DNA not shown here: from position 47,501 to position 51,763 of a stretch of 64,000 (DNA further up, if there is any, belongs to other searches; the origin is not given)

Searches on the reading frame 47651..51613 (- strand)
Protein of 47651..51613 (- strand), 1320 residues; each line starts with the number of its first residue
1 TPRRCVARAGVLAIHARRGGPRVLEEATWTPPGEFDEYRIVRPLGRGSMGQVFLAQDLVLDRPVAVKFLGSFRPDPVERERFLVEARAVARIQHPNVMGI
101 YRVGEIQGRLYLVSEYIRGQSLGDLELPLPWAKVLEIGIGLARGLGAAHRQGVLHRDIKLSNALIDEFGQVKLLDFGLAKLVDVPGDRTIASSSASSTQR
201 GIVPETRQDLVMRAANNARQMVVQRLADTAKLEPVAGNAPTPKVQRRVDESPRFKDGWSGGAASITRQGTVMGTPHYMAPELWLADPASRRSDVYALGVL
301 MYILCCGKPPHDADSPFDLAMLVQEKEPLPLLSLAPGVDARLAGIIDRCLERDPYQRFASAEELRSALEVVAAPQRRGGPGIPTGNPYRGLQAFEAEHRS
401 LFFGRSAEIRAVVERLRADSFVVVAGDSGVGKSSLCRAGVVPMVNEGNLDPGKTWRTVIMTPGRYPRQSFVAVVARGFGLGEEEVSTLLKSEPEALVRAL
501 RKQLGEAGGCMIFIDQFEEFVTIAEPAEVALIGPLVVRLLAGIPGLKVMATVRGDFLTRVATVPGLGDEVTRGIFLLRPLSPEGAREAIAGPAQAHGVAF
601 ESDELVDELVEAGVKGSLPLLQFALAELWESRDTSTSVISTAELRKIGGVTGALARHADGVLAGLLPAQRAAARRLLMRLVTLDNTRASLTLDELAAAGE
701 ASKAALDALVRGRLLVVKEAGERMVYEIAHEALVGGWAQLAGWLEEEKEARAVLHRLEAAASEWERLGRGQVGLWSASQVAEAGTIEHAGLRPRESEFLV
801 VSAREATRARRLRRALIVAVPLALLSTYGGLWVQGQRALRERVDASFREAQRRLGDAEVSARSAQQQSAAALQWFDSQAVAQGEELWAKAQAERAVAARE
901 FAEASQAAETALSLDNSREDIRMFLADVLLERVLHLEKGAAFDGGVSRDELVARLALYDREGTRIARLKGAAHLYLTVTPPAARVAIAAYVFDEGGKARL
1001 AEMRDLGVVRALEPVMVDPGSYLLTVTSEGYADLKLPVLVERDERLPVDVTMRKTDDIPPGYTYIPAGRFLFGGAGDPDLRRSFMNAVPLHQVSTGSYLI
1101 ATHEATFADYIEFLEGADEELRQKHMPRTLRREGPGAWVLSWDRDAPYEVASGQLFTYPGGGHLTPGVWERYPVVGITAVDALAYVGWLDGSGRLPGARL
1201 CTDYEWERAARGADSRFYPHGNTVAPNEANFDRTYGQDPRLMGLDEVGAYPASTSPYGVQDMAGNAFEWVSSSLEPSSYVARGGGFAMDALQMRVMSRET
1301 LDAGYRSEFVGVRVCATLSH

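Call 68: search_protein_families(library=pfam, proteins=[window:47651-51613:-], max_evalue=0.0001)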
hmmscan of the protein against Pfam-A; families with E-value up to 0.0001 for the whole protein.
window:47651-51613:- (1320 aa): 6 families
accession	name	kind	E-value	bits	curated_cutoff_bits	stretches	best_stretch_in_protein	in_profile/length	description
PF20703.3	nSTAND1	-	2.4e-100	337.3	27.1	1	387-769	1-376/379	Novel STAND NTPase 1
PF00069.31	Pkinase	-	1e-39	137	31.7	2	38-185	1-151/263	Protein kinase domain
PF07714.23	PK_Tyr_Ser-Thr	-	1.4e-26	93.8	23.1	2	40-198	3-167/258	Protein tyrosine and serine/threonine kinase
PF03781.23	FGE-sulfatase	-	4.3e-26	92.6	23.3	1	1064-1314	7-253/255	Sulfatase-modifying factor enzyme 1-like domain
PF13401.12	AAA_22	-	1.1e-05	26.1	27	1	418-520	4-96/130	AAA domain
PF13191.12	AAA_16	-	1.9e-05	25.7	32.6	1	402-518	2-142/167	AAA ATPase domain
